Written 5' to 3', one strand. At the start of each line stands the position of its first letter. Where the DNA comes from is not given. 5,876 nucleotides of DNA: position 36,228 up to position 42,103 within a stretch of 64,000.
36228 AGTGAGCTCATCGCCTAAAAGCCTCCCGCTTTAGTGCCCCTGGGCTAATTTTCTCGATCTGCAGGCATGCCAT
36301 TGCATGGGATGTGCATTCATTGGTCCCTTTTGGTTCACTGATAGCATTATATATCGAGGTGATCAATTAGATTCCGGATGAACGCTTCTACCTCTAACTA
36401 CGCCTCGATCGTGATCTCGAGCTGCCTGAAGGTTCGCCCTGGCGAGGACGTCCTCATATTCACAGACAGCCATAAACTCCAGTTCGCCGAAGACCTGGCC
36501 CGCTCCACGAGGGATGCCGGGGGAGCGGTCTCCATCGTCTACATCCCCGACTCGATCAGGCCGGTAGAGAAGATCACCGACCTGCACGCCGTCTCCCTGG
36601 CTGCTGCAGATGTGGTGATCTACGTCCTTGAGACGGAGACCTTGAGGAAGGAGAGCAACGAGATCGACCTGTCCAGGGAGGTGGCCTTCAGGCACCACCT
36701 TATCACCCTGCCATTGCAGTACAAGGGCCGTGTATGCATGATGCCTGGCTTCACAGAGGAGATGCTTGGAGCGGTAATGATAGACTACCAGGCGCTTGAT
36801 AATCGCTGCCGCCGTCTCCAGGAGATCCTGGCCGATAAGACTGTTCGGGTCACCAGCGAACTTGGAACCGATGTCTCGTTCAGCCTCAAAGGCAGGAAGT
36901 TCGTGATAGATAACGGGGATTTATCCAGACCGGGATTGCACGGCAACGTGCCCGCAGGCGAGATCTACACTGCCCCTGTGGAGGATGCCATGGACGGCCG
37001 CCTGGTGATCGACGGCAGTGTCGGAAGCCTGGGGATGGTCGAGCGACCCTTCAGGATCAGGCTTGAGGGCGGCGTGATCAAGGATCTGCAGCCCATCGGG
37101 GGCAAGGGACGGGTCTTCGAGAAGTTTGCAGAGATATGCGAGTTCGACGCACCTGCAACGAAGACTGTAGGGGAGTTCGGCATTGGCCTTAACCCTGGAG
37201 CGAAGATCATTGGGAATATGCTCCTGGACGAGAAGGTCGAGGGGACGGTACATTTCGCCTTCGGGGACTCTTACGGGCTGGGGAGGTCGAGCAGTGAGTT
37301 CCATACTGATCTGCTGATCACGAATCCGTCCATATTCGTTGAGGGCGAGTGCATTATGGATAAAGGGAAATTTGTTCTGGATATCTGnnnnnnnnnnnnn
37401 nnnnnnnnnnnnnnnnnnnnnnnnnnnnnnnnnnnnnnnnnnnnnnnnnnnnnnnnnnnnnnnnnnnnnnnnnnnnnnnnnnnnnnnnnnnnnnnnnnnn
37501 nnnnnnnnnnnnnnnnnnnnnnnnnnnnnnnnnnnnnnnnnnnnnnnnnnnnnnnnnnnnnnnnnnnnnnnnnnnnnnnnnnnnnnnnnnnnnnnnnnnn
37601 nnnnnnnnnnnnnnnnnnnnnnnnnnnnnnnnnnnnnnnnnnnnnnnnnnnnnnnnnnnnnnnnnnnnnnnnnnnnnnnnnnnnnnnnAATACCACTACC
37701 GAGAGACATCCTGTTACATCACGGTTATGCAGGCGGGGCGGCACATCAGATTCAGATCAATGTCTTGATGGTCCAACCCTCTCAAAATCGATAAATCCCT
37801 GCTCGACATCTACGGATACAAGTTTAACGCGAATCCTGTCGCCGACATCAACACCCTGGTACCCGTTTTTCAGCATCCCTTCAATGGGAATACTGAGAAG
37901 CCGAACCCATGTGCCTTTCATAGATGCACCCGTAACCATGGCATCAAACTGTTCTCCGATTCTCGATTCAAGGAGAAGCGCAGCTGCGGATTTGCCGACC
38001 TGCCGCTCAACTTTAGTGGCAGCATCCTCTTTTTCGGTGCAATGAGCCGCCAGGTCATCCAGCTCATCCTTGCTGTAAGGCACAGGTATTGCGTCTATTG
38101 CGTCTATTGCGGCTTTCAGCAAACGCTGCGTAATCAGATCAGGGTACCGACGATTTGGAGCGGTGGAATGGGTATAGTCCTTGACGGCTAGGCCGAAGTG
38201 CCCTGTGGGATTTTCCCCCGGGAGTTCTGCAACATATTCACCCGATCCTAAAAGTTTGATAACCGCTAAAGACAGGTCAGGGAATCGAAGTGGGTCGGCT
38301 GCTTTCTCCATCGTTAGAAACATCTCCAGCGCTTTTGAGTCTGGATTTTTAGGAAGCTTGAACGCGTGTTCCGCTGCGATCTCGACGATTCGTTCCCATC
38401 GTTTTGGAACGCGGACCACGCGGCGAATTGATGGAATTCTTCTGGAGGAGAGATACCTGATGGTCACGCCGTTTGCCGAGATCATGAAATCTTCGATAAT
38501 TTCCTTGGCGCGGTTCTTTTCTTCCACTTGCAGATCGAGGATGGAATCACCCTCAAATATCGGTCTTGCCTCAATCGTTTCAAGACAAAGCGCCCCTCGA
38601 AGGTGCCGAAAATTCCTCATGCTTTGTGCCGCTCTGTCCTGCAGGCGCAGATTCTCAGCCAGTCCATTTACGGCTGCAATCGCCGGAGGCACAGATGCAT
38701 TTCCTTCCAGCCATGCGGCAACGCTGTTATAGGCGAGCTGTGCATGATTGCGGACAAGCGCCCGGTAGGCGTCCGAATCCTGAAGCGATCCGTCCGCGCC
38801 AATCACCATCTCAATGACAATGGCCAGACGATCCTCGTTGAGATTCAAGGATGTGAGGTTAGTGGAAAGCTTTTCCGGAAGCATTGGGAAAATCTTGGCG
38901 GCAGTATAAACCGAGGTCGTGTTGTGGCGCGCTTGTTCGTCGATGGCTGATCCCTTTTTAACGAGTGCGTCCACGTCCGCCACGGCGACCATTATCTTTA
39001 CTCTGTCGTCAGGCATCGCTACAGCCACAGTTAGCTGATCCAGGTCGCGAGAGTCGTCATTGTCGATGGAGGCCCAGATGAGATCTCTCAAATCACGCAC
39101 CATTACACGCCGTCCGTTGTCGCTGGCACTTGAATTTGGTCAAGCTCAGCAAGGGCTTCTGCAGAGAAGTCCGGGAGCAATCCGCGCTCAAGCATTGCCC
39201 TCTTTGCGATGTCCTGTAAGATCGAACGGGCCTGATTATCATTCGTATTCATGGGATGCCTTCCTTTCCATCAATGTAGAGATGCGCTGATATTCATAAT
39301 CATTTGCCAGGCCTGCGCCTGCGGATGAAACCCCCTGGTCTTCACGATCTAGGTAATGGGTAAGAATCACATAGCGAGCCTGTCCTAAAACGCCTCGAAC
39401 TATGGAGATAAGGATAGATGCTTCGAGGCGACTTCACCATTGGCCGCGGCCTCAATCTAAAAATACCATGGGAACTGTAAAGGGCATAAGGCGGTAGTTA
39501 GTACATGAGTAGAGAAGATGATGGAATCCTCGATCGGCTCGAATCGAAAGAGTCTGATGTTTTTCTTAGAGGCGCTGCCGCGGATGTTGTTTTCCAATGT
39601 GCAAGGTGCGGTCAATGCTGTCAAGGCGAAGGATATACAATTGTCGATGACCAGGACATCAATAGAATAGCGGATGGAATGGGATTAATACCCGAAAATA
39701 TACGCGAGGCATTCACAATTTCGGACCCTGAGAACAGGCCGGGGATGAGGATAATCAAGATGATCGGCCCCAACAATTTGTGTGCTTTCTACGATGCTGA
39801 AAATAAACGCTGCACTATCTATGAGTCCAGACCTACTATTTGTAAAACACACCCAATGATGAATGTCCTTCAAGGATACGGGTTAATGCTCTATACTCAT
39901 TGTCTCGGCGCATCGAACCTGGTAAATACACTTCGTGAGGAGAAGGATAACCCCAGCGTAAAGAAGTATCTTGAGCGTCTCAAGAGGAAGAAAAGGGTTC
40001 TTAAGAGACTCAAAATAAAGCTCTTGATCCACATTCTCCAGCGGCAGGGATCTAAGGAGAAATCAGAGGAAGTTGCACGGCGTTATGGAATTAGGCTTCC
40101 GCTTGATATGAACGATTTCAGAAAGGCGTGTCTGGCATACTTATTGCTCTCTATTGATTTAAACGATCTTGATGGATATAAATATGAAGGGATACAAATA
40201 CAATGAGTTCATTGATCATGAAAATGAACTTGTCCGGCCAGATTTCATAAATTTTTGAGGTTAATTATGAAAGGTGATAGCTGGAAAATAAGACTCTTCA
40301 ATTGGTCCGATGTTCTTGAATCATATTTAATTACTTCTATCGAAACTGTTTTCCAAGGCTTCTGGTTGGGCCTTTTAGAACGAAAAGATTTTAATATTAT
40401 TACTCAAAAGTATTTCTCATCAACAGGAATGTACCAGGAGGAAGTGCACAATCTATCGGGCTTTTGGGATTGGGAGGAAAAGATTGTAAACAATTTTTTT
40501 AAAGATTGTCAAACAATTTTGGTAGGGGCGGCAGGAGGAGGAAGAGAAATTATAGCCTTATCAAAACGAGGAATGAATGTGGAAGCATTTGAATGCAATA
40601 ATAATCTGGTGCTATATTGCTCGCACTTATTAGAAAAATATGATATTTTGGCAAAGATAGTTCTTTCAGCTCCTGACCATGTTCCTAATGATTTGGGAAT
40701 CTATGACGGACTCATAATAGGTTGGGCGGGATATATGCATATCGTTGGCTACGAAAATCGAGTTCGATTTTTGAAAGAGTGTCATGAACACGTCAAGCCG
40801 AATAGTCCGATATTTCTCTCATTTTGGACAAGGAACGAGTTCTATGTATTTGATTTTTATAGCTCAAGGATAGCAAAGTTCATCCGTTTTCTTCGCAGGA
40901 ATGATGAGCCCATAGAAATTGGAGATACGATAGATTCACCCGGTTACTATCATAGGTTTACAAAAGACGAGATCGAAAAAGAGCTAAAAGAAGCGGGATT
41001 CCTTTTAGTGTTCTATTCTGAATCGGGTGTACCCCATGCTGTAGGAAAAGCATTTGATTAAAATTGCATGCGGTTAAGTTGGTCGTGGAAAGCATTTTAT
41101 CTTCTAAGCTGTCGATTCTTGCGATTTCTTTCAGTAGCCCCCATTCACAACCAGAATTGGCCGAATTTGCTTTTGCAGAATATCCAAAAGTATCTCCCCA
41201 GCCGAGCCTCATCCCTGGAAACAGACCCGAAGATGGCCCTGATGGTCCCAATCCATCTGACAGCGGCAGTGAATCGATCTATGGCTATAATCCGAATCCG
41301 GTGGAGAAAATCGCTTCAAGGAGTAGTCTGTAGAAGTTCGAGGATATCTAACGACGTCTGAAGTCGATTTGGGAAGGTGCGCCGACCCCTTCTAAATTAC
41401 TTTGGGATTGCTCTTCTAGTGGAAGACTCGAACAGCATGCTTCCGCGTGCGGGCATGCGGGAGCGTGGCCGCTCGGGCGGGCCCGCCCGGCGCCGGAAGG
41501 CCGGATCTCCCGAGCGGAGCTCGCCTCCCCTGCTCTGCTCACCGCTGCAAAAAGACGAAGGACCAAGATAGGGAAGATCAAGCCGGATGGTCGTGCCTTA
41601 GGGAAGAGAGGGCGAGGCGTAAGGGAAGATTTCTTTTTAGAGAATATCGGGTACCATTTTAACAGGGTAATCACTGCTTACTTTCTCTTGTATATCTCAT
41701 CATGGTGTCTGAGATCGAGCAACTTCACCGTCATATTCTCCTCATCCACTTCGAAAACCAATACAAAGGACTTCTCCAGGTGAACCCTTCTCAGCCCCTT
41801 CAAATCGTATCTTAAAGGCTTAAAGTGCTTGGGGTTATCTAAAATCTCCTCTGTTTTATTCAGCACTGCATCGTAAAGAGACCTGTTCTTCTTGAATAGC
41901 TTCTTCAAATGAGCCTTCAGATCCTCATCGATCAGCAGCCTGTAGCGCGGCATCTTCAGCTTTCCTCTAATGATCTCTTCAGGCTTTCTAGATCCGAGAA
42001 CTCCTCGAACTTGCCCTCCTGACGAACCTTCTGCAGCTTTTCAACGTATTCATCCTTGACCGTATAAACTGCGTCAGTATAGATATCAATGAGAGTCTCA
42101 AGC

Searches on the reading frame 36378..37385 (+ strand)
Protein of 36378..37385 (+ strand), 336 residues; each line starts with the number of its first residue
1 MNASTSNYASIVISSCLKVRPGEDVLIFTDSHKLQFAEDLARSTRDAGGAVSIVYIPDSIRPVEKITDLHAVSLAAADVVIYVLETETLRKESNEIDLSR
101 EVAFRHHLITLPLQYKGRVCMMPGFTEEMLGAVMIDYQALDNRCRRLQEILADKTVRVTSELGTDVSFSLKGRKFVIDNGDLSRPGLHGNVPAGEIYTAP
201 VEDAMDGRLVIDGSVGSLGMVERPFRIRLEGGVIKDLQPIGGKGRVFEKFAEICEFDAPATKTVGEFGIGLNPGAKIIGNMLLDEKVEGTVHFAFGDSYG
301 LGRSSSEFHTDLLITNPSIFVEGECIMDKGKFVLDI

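Call 24: search_protein_families(library=pfam, proteins=[window:36378-37385:+])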
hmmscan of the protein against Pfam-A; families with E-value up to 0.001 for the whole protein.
window:36378-37385:+ (336 aa): 1 family
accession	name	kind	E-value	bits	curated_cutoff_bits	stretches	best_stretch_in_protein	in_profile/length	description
PF02073.20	Peptidase_M29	-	5.4e-18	65.4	27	1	139-300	187-351/406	Thermophilic metalloprotease (M29)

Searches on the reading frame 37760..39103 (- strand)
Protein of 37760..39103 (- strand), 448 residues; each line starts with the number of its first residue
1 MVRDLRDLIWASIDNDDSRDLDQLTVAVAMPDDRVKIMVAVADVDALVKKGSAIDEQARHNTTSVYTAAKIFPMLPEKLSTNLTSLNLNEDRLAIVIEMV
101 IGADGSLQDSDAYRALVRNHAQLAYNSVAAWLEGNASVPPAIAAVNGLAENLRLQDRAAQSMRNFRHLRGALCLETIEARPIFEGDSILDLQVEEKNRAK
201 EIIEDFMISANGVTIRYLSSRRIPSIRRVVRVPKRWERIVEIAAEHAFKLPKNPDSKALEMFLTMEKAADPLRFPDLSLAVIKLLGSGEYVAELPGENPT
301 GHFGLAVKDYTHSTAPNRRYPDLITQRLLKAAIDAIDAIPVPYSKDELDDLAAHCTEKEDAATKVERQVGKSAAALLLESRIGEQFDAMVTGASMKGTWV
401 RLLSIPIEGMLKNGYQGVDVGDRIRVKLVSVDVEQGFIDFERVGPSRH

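Call 24: search_protein_families(library=pfam, proteins=[window:37760-39103:-])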
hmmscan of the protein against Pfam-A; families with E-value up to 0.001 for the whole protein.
window:37760-39103:- (448 aa): 2 families
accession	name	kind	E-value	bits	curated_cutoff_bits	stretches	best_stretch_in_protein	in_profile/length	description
PF00773.25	RNB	-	6.3e-81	272.6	29.3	1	3-333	2-324/326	RNB domain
PF18614.7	RNase_II_C_S1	-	1.8e-18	66.6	26.6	1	384-443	1-59/59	RNase II-type exonuclease C-terminal S1 domain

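Call 45: find_encoding_contigs(protein=window:37760-39103:-, flank=10000, max_places=4)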
Protein window:37760-39103:- (448 aa): no gene with exactly this product is on record in the collection.

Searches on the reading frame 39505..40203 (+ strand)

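Call 24: search_protein_families(library=pfam, proteins=[window:39505-40203:+])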
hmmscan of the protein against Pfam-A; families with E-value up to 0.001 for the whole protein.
window:39505-40203:+ (233 aa): 1 family
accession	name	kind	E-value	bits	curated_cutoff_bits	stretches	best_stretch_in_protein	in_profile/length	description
PF03692.20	CxxCxxCC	-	1.4e-13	51.8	23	1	31-120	1-73/85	Putative zinc- or iron-chelating domain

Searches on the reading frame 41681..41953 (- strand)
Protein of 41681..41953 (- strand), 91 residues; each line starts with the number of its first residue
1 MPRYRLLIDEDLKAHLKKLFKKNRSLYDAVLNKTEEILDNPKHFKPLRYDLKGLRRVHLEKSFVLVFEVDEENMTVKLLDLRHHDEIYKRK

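Call 38: search_protein_families(library=pfam, max_evalue=0.01, proteins=[window:41681-41953:-])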
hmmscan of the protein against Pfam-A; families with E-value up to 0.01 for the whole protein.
window:41681-41953:- (91 aa): 3 families
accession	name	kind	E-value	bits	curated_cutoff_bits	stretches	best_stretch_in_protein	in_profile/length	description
PF05016.21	ParE_toxin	-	6.9e-10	39.8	23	1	9-88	4-89/89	ParE toxin of type II toxin-antitoxin system, parDE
PF15781.12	ParE-like_toxin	-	8.3e-05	22.9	28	1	11-89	6-84/87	ParE-like toxin of type II bacterial toxin-antitoxin system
PF15738.11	YafQ_toxin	-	0.0012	19.5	30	1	30-88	29-87/88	Bacterial toxin of type II toxin-antitoxin system, YafQ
